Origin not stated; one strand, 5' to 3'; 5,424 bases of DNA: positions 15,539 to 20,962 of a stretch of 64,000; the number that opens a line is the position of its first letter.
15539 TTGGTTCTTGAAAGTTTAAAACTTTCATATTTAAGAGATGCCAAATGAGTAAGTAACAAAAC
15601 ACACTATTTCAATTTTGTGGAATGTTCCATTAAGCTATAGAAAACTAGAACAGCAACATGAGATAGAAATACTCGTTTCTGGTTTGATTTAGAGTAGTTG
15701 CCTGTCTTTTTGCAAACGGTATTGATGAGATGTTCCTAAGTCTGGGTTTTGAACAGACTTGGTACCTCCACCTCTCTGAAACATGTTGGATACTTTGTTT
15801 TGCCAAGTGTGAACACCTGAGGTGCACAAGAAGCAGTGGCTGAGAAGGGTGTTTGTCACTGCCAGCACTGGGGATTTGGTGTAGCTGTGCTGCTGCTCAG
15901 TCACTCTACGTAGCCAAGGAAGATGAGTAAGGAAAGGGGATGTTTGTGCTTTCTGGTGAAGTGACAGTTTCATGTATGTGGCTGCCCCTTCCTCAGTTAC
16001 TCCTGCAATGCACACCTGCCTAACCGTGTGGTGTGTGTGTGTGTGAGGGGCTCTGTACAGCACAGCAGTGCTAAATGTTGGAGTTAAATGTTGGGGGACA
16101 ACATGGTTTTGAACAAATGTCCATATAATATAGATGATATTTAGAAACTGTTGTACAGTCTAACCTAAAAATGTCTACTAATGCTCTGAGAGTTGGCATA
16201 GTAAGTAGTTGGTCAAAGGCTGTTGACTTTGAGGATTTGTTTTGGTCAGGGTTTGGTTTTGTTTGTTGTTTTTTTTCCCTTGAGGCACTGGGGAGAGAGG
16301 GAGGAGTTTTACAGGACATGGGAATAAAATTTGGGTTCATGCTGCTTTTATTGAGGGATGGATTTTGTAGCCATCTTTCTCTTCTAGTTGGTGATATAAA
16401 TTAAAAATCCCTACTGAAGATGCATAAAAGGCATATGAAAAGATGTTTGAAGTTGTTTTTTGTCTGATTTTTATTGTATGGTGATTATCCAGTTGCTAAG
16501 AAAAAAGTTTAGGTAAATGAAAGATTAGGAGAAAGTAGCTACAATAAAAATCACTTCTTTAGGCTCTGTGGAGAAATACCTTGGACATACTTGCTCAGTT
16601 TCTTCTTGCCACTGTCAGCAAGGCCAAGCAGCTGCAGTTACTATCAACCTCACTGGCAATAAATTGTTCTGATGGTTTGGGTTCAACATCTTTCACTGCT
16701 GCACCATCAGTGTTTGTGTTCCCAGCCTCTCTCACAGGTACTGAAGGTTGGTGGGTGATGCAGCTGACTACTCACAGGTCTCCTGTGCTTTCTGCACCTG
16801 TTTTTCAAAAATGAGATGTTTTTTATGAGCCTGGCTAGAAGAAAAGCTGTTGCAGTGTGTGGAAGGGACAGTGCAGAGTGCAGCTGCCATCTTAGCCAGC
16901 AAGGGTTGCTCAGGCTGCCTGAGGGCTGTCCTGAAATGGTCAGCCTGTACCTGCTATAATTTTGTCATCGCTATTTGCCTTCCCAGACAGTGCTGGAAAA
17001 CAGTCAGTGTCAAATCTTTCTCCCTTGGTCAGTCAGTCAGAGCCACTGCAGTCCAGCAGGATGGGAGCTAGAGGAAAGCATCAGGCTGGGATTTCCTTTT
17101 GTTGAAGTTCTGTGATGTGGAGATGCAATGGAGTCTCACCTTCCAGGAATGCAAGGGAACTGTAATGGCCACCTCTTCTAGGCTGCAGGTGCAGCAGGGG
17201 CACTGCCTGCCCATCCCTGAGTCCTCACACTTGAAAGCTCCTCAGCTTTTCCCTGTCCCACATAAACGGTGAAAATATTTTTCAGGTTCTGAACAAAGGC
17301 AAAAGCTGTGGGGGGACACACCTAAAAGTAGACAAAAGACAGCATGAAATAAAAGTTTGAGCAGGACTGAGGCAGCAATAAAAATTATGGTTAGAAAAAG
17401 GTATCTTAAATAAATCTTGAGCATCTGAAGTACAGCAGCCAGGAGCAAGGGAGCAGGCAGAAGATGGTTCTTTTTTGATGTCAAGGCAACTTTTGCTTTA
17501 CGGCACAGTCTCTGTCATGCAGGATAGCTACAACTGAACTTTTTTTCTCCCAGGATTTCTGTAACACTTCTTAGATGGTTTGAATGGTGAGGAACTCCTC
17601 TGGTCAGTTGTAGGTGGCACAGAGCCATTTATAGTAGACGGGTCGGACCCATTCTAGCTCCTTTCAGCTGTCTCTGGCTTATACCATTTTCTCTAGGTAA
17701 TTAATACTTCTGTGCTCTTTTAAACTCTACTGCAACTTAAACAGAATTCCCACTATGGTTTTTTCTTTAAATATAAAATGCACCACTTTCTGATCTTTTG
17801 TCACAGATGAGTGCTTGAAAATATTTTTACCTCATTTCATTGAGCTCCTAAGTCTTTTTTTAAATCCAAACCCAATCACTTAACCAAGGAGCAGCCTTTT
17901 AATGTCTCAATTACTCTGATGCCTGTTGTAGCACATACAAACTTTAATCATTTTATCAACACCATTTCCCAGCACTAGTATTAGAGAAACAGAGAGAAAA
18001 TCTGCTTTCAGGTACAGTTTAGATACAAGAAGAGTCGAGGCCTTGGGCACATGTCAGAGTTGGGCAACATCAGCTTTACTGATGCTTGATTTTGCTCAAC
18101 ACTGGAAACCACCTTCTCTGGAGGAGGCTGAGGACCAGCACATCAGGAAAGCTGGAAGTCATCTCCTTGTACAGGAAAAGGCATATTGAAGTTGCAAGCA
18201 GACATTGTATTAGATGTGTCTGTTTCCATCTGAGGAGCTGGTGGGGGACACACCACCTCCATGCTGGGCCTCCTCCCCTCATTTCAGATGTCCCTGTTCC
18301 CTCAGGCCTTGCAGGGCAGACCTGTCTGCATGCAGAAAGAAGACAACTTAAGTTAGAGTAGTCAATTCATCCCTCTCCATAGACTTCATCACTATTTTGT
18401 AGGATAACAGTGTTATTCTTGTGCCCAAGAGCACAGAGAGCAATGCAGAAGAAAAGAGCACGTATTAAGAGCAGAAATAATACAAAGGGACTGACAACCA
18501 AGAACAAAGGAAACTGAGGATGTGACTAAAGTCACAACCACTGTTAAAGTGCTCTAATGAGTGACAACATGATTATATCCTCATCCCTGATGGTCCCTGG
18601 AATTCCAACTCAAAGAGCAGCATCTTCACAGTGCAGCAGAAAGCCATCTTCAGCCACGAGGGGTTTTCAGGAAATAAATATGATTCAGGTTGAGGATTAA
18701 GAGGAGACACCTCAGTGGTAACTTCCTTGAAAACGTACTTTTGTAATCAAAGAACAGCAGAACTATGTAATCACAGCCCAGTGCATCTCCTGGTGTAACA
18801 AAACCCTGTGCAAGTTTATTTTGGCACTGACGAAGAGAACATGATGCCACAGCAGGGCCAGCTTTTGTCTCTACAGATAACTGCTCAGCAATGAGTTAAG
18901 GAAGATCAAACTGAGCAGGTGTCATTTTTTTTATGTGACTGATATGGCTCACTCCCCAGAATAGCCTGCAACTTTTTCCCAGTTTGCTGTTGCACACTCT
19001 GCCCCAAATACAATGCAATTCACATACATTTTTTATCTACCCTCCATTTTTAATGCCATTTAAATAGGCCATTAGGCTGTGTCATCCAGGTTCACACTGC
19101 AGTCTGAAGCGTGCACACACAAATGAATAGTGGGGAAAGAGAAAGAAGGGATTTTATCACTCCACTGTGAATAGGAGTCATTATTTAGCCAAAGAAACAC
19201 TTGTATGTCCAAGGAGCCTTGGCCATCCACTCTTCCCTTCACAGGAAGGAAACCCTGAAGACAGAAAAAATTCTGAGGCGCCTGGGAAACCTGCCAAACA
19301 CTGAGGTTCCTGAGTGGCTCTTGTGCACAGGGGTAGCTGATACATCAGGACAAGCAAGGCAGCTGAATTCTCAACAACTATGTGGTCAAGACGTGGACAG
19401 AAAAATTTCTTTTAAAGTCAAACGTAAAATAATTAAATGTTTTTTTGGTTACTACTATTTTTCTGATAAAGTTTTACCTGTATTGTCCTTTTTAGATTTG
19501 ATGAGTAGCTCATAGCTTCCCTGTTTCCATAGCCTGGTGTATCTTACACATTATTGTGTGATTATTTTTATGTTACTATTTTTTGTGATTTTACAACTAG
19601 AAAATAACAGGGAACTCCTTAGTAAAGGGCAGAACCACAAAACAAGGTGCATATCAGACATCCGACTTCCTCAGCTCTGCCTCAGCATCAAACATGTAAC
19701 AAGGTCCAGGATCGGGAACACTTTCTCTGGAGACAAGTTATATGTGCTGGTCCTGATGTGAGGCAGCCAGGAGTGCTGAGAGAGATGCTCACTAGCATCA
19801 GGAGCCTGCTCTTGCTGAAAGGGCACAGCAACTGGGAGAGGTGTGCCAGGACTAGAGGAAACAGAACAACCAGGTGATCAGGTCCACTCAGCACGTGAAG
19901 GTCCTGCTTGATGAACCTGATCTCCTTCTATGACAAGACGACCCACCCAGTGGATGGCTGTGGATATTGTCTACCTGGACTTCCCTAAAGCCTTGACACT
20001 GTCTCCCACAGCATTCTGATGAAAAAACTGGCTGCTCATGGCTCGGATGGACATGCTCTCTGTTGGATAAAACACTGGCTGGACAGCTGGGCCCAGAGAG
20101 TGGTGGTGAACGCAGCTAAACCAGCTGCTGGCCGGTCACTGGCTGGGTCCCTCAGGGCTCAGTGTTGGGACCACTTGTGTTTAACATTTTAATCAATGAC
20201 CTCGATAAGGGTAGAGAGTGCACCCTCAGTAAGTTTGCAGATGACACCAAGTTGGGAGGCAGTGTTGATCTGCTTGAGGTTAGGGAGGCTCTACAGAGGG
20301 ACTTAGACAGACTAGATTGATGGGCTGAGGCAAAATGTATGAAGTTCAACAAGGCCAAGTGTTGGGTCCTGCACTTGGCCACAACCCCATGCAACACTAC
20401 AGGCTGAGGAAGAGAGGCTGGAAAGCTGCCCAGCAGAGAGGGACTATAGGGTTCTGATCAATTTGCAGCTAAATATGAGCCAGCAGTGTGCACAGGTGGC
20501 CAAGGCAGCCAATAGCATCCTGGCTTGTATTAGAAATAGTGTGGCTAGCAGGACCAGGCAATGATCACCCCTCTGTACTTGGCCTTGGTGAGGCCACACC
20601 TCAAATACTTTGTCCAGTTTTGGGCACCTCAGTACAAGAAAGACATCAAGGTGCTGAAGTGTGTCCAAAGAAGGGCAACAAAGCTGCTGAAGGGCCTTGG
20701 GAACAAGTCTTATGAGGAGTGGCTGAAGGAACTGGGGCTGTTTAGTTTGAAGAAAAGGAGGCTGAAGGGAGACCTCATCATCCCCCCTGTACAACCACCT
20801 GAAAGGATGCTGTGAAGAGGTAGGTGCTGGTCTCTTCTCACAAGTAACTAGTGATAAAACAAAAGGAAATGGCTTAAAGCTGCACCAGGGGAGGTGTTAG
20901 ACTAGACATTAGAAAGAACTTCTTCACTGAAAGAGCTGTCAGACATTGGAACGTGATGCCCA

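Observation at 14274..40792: About 26 kb between the two stop codons (human: about 1 kb), with A>T plus-strand skew continuing from the PSPC1 introns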

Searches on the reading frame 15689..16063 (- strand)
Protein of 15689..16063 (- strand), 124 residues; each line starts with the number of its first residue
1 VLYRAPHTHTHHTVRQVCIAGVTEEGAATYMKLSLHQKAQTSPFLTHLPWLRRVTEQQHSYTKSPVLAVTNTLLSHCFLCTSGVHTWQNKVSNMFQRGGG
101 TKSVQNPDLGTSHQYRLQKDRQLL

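Call 70: search_protein_families(library=pfam, proteins=[window:15689-16063:-], max_evalue=0.1)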
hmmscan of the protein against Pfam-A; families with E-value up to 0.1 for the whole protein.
window:15689-16063:- (124 aa): 0 families

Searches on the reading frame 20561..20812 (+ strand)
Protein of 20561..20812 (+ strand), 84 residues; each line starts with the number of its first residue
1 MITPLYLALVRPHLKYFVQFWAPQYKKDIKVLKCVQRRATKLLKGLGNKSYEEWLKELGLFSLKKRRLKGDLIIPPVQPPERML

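Call 62: search_protein_families(library=pfam, proteins=[window:20561-20812:+], max_evalue=1)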
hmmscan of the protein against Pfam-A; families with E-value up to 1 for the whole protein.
seq(84 aa): 1 family
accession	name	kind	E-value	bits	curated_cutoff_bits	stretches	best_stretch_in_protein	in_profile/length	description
PF11638.13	DnaA_N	-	0.06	13.5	24.6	1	40-65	9-34/65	DnaA N-terminal domain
